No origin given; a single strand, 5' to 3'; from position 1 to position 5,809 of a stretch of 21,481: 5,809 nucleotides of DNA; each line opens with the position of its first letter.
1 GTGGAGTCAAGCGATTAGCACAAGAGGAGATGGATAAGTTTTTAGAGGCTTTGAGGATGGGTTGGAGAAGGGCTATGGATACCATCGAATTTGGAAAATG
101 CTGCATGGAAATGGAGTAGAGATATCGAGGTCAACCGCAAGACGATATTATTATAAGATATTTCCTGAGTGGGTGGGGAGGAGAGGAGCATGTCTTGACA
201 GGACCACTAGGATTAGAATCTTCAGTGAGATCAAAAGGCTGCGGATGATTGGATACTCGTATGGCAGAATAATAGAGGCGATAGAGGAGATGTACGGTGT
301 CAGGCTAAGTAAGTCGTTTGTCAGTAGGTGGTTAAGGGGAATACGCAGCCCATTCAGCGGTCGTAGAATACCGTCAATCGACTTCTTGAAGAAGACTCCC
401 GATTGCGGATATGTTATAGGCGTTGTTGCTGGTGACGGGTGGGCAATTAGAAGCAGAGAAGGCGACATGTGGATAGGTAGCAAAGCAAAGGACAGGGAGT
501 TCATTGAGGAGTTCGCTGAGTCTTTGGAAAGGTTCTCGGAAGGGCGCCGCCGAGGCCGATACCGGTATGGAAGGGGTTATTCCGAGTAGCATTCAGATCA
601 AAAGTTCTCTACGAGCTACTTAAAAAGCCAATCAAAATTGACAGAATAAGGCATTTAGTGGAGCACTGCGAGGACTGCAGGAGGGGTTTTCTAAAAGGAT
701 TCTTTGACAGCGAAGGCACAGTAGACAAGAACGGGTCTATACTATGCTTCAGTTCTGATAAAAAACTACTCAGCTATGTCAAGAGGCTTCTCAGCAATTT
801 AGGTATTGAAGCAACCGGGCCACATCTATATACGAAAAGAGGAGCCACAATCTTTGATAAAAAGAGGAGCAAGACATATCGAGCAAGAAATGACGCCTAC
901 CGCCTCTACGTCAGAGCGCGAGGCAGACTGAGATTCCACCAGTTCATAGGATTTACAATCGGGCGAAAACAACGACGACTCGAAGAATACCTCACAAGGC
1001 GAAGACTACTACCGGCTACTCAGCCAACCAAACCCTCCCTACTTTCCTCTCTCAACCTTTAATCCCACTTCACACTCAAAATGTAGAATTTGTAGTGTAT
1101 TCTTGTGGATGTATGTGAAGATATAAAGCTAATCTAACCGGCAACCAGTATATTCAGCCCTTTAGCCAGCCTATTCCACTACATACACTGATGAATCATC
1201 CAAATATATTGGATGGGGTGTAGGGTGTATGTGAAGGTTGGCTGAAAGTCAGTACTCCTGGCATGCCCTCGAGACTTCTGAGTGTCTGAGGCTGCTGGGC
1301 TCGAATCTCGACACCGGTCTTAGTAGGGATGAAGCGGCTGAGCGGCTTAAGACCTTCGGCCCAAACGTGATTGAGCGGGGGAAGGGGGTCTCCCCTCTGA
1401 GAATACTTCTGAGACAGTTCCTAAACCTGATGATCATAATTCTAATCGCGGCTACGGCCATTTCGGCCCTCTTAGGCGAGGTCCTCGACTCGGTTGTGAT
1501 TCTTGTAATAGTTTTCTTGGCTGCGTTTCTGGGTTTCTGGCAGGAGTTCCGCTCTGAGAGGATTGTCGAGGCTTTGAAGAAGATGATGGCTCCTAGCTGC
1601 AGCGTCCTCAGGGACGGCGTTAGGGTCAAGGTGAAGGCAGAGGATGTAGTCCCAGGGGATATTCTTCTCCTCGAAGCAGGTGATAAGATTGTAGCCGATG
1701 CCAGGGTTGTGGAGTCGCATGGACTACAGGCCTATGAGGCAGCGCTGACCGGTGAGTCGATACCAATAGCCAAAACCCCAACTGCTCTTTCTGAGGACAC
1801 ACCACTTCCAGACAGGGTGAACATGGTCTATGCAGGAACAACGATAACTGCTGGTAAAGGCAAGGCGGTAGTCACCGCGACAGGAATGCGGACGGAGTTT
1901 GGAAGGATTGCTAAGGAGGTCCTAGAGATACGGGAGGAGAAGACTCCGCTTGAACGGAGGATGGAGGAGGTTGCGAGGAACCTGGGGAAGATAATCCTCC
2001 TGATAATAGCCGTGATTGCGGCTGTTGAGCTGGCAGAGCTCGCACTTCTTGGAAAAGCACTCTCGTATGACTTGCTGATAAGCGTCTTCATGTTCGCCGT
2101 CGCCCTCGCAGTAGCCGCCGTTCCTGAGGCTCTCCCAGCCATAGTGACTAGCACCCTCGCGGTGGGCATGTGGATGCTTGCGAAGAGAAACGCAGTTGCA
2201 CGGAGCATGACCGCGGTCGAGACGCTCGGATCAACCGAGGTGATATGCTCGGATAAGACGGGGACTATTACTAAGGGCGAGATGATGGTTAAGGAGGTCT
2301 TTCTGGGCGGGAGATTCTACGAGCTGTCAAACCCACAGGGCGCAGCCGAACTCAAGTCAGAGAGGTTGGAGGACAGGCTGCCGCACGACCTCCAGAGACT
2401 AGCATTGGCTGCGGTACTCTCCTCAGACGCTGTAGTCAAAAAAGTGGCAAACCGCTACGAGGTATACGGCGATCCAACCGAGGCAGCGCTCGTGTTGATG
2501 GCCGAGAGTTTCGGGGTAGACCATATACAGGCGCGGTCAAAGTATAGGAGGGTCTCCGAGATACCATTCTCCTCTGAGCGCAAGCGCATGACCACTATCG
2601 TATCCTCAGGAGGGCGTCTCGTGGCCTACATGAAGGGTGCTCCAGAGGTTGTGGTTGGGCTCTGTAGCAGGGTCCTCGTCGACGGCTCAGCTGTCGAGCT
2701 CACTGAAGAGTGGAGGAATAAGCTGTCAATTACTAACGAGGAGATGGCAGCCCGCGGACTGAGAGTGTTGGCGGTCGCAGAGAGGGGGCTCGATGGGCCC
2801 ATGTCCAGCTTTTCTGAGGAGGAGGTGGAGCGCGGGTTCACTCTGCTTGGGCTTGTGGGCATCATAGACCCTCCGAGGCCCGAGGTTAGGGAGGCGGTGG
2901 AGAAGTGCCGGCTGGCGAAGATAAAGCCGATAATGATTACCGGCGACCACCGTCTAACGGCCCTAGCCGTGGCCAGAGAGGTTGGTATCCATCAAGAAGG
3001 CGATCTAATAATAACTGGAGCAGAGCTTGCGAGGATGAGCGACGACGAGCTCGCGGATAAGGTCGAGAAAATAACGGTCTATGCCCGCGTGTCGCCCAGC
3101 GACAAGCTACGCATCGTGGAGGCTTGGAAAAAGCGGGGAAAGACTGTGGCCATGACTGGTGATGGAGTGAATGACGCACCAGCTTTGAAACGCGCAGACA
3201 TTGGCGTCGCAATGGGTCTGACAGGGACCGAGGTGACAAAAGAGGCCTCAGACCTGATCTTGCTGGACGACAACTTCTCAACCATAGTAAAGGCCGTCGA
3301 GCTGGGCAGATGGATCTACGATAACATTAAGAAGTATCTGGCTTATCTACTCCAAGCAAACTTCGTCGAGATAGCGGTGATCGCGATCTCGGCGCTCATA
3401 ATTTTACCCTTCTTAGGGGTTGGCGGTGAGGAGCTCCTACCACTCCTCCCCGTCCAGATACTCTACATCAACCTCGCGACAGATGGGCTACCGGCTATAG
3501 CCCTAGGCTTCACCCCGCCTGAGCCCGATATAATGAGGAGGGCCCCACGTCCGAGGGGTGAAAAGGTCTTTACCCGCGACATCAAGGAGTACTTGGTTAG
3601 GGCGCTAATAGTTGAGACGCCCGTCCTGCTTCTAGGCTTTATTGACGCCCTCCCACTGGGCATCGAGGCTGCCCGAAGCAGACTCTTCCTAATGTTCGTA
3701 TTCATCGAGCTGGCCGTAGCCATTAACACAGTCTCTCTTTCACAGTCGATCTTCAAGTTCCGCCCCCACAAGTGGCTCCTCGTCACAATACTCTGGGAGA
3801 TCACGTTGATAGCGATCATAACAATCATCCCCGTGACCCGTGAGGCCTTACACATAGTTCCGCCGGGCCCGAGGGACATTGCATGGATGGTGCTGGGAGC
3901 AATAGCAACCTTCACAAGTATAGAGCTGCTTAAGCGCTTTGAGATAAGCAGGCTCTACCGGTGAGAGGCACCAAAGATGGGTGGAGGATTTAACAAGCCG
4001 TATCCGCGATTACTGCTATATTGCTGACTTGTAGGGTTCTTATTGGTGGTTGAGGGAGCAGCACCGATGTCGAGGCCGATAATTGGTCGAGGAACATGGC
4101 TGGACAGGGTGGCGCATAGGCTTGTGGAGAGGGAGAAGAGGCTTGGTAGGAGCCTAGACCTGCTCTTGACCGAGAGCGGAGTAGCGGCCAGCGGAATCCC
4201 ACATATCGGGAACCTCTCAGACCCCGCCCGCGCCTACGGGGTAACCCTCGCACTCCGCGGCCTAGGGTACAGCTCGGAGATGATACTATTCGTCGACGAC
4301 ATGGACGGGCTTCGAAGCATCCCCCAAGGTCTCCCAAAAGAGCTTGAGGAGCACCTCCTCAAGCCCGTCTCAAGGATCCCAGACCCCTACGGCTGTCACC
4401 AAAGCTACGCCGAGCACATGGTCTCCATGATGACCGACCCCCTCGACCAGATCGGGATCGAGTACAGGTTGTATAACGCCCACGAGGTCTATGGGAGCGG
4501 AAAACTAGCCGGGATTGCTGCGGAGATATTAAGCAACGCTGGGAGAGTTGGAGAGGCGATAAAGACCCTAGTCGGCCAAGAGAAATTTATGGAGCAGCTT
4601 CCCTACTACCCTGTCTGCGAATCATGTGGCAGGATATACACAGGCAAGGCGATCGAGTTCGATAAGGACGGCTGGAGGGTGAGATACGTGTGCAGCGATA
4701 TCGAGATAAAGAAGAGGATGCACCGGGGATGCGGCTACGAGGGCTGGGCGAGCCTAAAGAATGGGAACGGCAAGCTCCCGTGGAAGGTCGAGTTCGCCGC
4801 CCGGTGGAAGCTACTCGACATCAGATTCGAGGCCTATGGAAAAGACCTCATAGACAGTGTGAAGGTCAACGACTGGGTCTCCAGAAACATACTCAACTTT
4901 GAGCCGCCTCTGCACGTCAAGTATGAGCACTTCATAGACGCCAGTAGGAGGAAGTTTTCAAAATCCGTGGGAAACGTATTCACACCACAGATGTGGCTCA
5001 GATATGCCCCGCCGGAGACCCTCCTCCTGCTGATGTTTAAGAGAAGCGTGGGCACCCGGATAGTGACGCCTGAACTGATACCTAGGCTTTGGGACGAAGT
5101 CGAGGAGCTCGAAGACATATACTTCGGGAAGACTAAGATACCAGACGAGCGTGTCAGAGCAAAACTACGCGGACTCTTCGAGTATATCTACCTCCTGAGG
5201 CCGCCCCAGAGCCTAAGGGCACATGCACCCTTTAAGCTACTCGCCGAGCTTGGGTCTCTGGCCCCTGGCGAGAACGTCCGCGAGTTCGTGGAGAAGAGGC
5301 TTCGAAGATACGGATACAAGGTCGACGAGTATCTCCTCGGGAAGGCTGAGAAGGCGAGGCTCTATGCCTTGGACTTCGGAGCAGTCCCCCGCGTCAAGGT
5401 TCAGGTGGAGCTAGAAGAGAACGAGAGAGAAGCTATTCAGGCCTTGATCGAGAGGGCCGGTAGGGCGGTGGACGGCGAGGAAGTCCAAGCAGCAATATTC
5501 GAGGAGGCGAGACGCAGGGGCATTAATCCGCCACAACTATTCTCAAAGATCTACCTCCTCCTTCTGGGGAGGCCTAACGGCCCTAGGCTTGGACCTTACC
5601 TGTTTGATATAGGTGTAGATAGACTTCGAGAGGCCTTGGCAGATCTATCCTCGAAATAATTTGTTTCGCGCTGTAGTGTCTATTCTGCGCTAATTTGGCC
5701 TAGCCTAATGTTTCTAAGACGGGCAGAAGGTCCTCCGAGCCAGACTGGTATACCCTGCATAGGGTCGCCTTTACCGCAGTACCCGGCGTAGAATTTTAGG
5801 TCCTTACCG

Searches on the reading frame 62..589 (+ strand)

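Call 6: search_protein_families(library=pfam, proteins=[window:62-589:+])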
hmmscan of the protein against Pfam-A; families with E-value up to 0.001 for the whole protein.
window:62-589:+ (175 aa): 0 families

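Call 25: search_protein_families(library=ncbifam, proteins=[window:62-589:+], max_evalue=0.00001)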
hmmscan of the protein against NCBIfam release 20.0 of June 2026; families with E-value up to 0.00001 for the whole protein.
window:62-589:+ (175 aa): 0 families

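Call 44: search_protein_families(library=pfam, proteins=[window:62-589:+], max_evalue=1)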
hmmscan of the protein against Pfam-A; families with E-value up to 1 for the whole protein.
window:62-589:+ (175 aa): 7 families
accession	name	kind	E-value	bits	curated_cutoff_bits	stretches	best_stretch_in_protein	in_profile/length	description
PF13592.12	HTH_33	-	0.003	17.6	25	1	69-93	9-33/60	Winged helix-turn helix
PF13565.12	HTH_32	-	0.0076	17.2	33.7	0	61-91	45-73/73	Homeodomain-like domain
PF14528.11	LAGLIDADG_3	-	0.0076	16.9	22.5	1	115-159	4-50/82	LAGLIDADG-like domain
PF01381.28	HTH_3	-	0.019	15.4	23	1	71-97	12-36/55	Helix-turn-helix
PF13276.12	HTH_21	-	0.027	15.1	28.1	1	5-29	21-46/60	HTH-like domain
PF03050.20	DDE_Tnp_IS66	-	0.075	12.9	23.1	0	3-30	19-46/284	Transposase IS66 family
PF00872.24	Transposase_mut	-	0.18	11.1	21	1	60-89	110-139/379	Transposase, Mutator family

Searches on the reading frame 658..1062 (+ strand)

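Call 6: search_protein_families(library=pfam, proteins=[window:658-1062:+])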
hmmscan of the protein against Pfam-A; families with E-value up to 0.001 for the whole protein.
window:658-1062:+ (134 aa): 1 family
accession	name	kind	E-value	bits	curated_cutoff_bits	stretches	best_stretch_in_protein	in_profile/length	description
PF14528.11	LAGLIDADG_3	-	2.8e-13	50.4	22.5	1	6-98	1-82/82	LAGLIDADG-like domain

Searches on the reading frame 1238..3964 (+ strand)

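Call 6: search_protein_families(library=pfam, proteins=[window:1238-3964:+])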
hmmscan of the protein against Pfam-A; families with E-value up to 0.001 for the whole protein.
window:1238-3964:+ (908 aa): 6 families
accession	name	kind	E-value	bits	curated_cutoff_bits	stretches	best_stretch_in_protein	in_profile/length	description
PF00122.25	E1-E2_ATPase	-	3e-48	164.2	28.1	1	116-317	2-181/181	E1-E2 ATPase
PF00689.26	Cation_ATPase_C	-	8.3e-34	117.3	27.3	1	734-901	2-175/175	Cation transporting ATPase, C-terminus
PF13246.12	Cation_ATPase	-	1.2e-22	80.1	21.7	1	396-479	4-91/91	Cation transport ATPase (P-type)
PF00702.32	Hydrolase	-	1.4e-21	78.2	26.4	1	335-654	3-191/191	haloacid dehalogenase-like hydrolase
PF00690.31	Cation_ATPase_N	-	2.5e-21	75.5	20.4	1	8-76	1-69/69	Cation transporter/ATPase, N-terminus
PF08282.18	Hydrolase_3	-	0.00016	21.9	20.9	1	627-685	196-253/255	haloacid dehalogenase-like hydrolase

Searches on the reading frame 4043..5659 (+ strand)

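Call 6: search_protein_families(library=pfam, proteins=[window:4043-5659:+])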
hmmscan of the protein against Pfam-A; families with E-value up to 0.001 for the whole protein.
window:4043-5659:+ (538 aa): 1 family
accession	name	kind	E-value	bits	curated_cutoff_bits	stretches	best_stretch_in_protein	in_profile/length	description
PF01921.24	tRNA-synt_1f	-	4.2e-97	325.7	27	1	18-364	2-343/360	tRNA synthetases class I (K)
